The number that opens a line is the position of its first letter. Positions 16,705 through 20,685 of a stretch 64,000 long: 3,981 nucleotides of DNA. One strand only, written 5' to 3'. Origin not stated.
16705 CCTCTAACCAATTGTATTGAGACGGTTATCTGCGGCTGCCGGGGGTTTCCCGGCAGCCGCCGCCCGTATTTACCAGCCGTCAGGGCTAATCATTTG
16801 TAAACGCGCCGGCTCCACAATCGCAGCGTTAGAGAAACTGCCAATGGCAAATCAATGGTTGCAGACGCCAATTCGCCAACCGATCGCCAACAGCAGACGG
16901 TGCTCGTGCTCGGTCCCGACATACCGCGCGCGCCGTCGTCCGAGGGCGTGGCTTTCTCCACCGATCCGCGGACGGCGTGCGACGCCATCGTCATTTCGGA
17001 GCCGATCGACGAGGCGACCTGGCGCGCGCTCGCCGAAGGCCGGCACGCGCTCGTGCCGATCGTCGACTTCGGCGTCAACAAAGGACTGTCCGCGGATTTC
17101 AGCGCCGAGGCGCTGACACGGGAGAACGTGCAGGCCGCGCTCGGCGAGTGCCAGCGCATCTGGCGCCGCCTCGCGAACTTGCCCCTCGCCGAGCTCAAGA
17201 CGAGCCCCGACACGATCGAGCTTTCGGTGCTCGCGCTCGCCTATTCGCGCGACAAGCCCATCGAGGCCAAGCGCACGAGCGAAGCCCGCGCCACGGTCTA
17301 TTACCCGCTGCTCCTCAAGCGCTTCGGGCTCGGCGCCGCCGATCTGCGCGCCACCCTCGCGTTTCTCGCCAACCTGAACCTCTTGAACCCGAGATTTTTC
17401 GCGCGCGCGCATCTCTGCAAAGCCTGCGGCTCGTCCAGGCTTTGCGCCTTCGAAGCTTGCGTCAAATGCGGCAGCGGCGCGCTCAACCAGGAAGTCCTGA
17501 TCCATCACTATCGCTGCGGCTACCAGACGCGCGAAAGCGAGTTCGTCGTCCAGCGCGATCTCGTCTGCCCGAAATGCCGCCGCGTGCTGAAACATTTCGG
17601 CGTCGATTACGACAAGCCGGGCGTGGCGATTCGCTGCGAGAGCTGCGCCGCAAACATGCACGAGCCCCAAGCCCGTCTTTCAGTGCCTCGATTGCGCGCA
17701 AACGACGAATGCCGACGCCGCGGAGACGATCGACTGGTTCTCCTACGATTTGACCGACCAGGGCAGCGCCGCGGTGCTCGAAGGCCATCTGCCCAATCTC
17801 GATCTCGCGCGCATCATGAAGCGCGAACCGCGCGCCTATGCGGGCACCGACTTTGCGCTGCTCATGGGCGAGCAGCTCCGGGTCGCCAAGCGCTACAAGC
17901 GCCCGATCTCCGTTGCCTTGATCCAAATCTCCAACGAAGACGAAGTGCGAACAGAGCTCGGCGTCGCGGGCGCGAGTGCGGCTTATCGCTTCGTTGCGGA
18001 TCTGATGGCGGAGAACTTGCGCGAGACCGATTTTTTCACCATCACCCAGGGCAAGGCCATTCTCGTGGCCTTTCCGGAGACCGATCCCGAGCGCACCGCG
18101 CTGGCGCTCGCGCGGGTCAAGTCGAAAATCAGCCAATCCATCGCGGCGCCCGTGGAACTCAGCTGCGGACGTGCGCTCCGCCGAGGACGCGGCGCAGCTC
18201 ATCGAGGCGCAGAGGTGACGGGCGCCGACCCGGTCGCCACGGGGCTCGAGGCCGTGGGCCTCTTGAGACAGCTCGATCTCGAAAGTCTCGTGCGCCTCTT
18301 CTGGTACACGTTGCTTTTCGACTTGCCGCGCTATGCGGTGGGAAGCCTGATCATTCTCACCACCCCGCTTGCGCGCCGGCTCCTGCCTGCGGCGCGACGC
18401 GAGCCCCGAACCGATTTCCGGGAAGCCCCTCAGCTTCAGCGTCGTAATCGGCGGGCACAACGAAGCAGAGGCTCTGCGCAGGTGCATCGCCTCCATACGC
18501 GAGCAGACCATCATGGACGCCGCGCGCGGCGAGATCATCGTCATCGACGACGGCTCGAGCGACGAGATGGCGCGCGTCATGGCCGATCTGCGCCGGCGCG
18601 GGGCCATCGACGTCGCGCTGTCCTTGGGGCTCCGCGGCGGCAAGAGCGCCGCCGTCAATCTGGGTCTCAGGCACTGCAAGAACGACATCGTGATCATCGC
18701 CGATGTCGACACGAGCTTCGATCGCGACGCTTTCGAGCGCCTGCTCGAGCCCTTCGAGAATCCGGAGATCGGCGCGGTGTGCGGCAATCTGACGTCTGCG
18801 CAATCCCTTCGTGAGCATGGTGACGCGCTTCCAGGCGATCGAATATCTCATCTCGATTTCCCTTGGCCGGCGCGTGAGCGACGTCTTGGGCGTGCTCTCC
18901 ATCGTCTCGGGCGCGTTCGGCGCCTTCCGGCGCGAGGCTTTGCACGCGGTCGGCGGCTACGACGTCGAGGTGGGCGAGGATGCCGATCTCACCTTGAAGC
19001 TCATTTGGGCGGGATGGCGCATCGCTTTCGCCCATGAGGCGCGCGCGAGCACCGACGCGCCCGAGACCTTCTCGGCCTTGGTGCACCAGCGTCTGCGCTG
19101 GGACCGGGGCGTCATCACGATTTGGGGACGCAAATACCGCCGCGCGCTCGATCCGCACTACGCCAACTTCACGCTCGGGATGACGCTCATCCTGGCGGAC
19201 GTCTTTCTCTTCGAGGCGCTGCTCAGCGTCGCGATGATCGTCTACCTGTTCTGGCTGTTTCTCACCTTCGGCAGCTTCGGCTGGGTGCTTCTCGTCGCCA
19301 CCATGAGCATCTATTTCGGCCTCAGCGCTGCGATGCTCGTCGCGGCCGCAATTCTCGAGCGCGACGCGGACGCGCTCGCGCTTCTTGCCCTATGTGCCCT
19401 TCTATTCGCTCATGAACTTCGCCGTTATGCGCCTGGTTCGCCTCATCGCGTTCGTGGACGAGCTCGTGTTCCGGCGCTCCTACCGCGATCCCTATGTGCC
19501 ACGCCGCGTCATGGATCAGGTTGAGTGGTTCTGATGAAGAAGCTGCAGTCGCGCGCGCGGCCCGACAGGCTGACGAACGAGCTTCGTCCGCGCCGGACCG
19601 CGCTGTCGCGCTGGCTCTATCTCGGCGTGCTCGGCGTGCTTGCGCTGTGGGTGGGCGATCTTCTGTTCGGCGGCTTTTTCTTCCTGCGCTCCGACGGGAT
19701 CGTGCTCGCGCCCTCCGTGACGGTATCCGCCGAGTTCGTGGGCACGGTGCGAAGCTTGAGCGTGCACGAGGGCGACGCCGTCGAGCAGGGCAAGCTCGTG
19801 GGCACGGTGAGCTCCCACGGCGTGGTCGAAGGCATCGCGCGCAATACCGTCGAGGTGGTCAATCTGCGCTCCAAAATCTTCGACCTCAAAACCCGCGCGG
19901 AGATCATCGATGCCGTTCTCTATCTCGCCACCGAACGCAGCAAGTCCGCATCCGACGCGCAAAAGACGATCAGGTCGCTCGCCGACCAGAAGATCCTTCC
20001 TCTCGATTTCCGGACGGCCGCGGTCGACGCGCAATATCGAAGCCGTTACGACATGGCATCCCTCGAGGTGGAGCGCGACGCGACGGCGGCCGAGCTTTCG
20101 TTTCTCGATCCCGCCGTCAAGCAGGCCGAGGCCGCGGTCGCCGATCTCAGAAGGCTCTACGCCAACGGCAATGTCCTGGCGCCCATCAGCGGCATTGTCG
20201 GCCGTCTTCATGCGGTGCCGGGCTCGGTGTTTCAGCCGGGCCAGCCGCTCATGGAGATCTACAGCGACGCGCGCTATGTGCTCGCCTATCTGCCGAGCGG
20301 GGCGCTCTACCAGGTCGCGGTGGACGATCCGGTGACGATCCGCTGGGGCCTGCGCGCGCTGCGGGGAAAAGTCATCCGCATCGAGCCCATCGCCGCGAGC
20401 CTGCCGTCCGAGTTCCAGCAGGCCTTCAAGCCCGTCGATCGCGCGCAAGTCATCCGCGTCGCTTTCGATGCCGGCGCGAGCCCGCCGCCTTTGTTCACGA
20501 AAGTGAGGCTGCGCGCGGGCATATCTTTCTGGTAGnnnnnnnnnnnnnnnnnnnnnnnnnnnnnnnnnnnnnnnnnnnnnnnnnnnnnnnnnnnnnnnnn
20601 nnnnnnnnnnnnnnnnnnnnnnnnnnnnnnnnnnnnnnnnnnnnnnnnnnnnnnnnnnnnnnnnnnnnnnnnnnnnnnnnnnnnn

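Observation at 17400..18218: Catalytically dead GGDEF domain with intact RxxD I-site fused to a four-pair CxxC zinc ribbon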

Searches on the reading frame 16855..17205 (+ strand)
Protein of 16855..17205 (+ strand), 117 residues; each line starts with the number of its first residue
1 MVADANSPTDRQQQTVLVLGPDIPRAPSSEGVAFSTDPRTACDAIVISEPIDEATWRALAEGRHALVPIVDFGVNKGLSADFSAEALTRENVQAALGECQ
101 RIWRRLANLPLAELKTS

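Call 61: search_solved_structures(query=A3, max_evalue=10, show_alignments=2)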
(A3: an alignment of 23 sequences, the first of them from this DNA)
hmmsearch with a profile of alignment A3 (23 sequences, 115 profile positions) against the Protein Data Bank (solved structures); distinct sequences matched with E-value up to 10: 9.
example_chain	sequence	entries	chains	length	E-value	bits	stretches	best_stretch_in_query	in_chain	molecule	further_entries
3jqh_A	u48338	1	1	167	0.0094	18.8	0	84-111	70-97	C-type lectin domain family 4 member M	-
5fo3_A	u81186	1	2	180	0.052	16.4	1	7-55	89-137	CELL DIVISION PROTEIN ZAPC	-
5e1l_A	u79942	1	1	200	0.063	16.2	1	7-55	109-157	Cell division protein ZapC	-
1jhz_A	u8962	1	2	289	0.2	14.6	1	38-104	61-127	PURINE NUCLEOTIDE SYNTHESIS REPRESSOR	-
1jfs_A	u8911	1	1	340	0.23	14.4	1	38-104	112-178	PURINE NUCLEOTIDE SYNTHESIS REPRESSOR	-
8e9g_O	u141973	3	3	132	0.54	13.2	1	7-75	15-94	Two-component system response regulator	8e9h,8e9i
4l7v_A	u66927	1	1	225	0.88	12.5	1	35-70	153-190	Protein-L-isoaspartate O-methyltransferase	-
2j8k_A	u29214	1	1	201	0.9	12.4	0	70-95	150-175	NP275-NP276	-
1brw_A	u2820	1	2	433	1.8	11.5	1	24-87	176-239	PROTEIN (PYRIMIDINE NUCLEOSIDE PHOSPHORYLASE)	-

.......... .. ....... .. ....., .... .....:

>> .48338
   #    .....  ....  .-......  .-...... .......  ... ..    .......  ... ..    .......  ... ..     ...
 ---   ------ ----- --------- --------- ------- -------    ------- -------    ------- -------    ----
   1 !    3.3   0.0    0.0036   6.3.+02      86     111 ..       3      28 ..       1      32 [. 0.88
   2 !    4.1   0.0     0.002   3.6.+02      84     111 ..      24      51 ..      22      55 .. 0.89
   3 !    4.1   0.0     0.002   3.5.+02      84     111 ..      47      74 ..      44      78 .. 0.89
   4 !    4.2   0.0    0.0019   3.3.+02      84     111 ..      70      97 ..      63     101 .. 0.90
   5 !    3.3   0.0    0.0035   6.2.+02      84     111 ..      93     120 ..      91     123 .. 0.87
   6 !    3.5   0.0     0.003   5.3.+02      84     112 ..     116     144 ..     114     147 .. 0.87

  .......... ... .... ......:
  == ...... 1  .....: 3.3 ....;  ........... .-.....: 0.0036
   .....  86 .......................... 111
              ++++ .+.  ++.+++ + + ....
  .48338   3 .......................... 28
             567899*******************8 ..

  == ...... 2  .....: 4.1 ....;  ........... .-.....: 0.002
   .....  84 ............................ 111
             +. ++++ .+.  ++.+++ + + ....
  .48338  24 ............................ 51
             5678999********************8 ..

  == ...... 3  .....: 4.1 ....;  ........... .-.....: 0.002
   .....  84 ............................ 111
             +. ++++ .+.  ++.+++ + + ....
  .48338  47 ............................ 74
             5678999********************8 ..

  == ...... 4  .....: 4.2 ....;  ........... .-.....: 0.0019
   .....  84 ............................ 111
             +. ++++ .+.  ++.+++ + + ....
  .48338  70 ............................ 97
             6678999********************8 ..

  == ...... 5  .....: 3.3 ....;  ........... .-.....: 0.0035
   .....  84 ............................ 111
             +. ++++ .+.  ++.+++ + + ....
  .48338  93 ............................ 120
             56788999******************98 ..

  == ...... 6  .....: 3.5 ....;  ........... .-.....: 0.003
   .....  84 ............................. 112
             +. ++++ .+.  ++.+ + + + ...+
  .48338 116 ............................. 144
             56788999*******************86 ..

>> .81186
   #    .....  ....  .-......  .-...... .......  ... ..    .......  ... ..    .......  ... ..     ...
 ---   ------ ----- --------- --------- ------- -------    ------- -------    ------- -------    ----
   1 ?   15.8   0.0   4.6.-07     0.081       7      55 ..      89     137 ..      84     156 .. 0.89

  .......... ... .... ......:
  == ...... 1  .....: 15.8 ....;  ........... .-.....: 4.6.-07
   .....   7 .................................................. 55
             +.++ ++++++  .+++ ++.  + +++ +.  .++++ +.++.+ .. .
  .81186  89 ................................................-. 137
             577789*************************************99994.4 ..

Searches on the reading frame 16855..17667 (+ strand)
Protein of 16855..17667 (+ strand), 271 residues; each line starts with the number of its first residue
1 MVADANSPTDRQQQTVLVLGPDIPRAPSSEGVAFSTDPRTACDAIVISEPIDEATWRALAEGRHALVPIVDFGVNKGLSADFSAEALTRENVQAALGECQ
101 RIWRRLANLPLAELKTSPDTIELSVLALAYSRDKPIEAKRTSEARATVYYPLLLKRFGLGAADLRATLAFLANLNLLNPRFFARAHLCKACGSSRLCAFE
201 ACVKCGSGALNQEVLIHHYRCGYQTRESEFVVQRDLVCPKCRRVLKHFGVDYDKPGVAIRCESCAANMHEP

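Call 85: predict_structure(alignment_id=A6)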
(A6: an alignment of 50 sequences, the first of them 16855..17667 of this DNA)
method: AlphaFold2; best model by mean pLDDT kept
length: 271 residues; sequences in the alignment: 50
mean_pLDDT: 86.2   pTM: 0.75
mean pLDDT of the five models: 86.2, 84.9, 84.7, 84.1, 82.0
residues with pLDDT >= 90: 152; 70-90: 89; 50-70: 24; < 50: 6
segments of 3 or more residues with pLDDT < 50: 1-3
pLDDT, mean of each block of 10 residues (from residue 1): 48 87 68 90 94 92 91 91 94 95 96 92 96 91 72 88 87 90 77 79 88 90 92 93 79 78 89 70
secondary structure, 60 per line:
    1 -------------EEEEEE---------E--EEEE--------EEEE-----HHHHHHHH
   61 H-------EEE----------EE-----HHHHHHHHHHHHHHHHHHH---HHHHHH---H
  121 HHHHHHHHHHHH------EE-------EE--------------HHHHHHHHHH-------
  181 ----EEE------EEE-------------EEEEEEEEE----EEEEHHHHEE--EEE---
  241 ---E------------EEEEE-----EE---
elements in order: E14-19 E32-35 E44-47 H53-61 E69-71 H89-107 H111-116 H120-132 H164-173 E185-187 E194-196 E210-218 E223-226 H227-230 E235-237 E257-261

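Call 87: fold_search(model_id=the predicted structure, library=pdb)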
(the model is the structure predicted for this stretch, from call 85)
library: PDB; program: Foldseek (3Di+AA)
matches with E <= 10: 444; with E <= 0.001: 0
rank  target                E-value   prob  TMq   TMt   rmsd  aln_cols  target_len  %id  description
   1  4xjy_A                7.0e-02  0.77  0.19  0.31   5.8        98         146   19  Periplasmic repressor protein YfiR (released 2016-01-20)
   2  9lls_A                9.6e-02  0.47  0.24  0.11  12.3       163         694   13  Crystal structure of Ornithine decarboxylase H346A mutant (released 2025-12-24)
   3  5eb1_C                1.0e-01  0.80  0.20  0.32   5.3        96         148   20  the YfiB-YfiR complex (released 2016-05-18)
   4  1dxy                  1.3e-01  0.14  0.18  0.15  18.0       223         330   12  STRUCTURE OF D-2-HYDROXYISOCAPROATE DEHYDROGENASE (released 1997-06-16)
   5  4yn7_A                1.4e-01  0.57  0.21  0.34   7.5       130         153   16  Non-oxidized YfiR (released 2015-04-22)
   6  6ybb_E                1.4e-01  0.25  0.16  0.15   8.0       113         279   15  Crystal structure of a native BcsE (217-523) - BcsR-BcsQ (R156E mutant) complex with c-di-GMP and ATP bound (released 2021-02-24)
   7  4xjy_C                1.8e-01  0.60  0.21  0.33   5.3       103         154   19  Periplasmic repressor protein YfiR (released 2016-01-20)
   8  9lma_A                1.9e-01  0.54  0.27  0.12  12.3       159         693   12  Crystal structure of Ornithine decarboxylase H346A mutant without PLP (released 2025-12-24)
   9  9fnn_U                1.9e-01  0.44  0.22  0.13   6.0       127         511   12  Cryo-EM structure of the c-di-GMP-saturated 'crown'less Bcs macrocomplex for cellulose secretion in E. coli (released 2024-10-16)
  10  4zhu_B                2.0e-01  0.51  0.16  0.26   5.6        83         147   20  Crystal structure of a bacterial repressor protein (released 2016-04-27)
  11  9ll6_A                2.2e-01  0.20  0.22  0.10  14.4       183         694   15  Crystal structure of Ornithine decarboxylase H216F mutant without PLP (released 2025-12-24)
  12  7oqy_Y                2.2e-01  0.06  0.06  0.15  21.5        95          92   20  Cryo-EM structure of the cellular negative regulator TFS4 bound to the archaeal RNA polymerase (released 2021-08-25)
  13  9fo7_E                2.3e-01  0.54  0.23  0.14   4.9       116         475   13  Cryo-EM structure of the BcsE2F2 regulatory subcomplex from the E. coli Bcs macrocomplex for cellulose secretion (loca (released 2024-10-16)
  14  9lkg_B                2.3e-01  0.38  0.24  0.11  12.2       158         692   12  Ornithine decarboxylase from Lacticaseibacillus rhamnosus (released 2025-12-24)
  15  1c4k                  2.3e-01  0.25  0.21  0.10  13.2       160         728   12  ORNITHINE DECARBOXYLASE MUTANT (GLY121TYR) (released 2000-02-26)
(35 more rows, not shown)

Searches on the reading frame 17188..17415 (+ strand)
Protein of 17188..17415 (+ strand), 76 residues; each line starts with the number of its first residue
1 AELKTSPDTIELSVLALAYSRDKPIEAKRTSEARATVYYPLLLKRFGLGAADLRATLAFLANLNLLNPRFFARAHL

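Call 77: search_solved_structures(query=A5, max_evalue=10, show_alignments=1)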
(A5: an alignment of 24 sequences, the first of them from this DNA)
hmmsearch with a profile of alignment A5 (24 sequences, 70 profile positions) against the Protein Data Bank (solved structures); distinct sequences matched with E-value up to 10: 4.
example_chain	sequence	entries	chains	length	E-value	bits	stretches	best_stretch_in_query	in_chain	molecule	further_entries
5uxd_A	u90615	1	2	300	0.73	13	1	26-47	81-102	Macrolide 2'-phosphotransferase MphH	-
5uxc_A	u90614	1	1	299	0.73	13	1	26-47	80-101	Predicted aminoglycoside phosphotransferase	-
5uxb_A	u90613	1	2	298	0.73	13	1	26-47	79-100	Macrolide 2'-phosphotransferase MphH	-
8t5c_L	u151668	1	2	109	1.6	11.9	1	16-33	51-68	8.11G Light Chain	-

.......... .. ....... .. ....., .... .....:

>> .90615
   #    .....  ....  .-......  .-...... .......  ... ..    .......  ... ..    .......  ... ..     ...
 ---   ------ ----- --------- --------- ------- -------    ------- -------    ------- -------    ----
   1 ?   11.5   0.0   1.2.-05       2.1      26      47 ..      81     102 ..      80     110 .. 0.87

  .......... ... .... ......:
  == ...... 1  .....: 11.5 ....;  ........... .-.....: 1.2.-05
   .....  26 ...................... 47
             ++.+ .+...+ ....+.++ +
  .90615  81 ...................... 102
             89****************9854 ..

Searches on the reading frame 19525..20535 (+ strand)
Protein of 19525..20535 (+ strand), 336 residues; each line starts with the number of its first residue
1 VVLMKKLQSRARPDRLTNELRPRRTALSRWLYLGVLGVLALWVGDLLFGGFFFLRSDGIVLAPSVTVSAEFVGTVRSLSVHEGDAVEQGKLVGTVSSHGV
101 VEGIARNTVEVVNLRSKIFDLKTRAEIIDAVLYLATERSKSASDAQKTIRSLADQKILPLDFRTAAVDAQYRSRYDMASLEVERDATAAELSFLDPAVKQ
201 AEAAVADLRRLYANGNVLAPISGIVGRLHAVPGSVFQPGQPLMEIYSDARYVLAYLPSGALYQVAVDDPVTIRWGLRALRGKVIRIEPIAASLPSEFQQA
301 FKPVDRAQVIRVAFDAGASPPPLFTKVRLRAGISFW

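Call 7: search_protein_families(library=pfam, max_evalue=1, proteins=[window:19525-20535:+])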
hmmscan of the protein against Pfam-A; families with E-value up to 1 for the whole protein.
window:19525-20535:+ (336 aa): 7 families
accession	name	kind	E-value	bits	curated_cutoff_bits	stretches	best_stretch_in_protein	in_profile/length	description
PF13437.12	HlyD_3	-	4.1e-12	47.2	22.2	1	217-292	2-82/106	HlyD family secretion protein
PF16576.10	HlyD_D23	-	4.4e-10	39.6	30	1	68-288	23-186/214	Barrel-sandwich domain of CusB or HlyD membrane-fusion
PF00364.28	Biotin_lipoyl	-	0.00013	22.1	22.1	1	65-93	43-71/73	Biotin-requiring enzyme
PF13533.13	Biotin_lipoyl_2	-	0.00089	19.5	29.8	1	65-89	1-25/32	Biotin-lipoyl like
PF01551.29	Peptidase_M23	-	0.091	13.4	28.7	1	75-100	52-77/96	Peptidase family M23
PF02749.22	QRPTase_N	-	0.13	12.9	27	0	232-254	47-69/82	Quinolinate phosphoribosyl transferase, N-terminal domain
PF02335.20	Cytochrom_C552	-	0.15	11.4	24.1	1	115-216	297-388/438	Cytochrome c552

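Call 8: search_protein_families(library=ncbifam, max_evalue=1, proteins=[window:19525-20535:+])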
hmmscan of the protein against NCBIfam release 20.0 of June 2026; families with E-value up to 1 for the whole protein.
window:19525-20535:+ (336 aa): 21 families
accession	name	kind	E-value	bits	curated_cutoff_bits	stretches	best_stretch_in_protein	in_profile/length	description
NF007785.0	PRK10476.1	equivalog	2.5e-10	39.7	376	1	56-283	40-281/347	multidrug transporter subunit MdtN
TIGR01730.1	RND_mfp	subfamily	5.1e-10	38.8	94.9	2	187-272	107-193/322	efflux RND transporter periplasmic adaptor subunit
TIGR00998.1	8a0101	subfamily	1e-09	37.8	390.8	1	33-287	4-282/334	EmrA/EmrK family multidrug efflux transporter periplasmic adaptor subunit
TIGR01843.1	type_I_hlyD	subfamily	3.9e-08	32.7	208.65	2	198-273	254-332/422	HlyD family type I secretion periplasmic adaptor subunit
TIGR03794.1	NHLM_micro_HlyD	equivalog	8.1e-07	28.3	156.2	2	55-117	47-111/421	NHLP bacteriocin system secretion protein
NF002939.0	PRK03598.1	equivalog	4.6e-06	26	393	1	65-290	45-284/332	secretion protein HlyD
NF004547.1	PRK05889.1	equivalog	1.4e-05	25.2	75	1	65-95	40-70/71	biotin/lipoyl-binding carrier protein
TIGR02971.1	heterocyst_DevB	subfamily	3e-05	23.6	129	1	139-288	133-280/327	ABC exporter membrane fusion protein, DevB family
NF011715.0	PRK15136.1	equivalog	6e-05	21.8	563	1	55-272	52-274/390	multidrug efflux MFS transporter periplasmic adaptor subunit EmrA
NF008606.0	PRK11578.1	equivalog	0.0087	15.2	342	1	65-167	62-160/371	macrolide transporter subunit MacA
NF033138.2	RND-peri-MexC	equivalog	0.026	13.6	625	1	183-237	140-194/375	MexC family multidrug efflux RND transporter periplasmic adaptor subunit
TIGR00999.1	8a0102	subfamily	0.031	13.4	319.3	0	185-250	61-128/271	CzcB/NccB family metal efflux transporter periplasmic adaptor subunit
TIGR01348.1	PDHac_trf_long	equivalog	0.033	12.7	552.1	1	64-102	197-235/587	dihydrolipoyllysine-residue acetyltransferase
NF033834.1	RND_adapt_MexA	exception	0.044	12.9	750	1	196-241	139-184/373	multidrug efflux RND transporter periplasmic adaptor subunit MexA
NF005457.0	PRK07051.1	equivalog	0.068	13.3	87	0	66-95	49-78/80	acetyl-CoA carboxylase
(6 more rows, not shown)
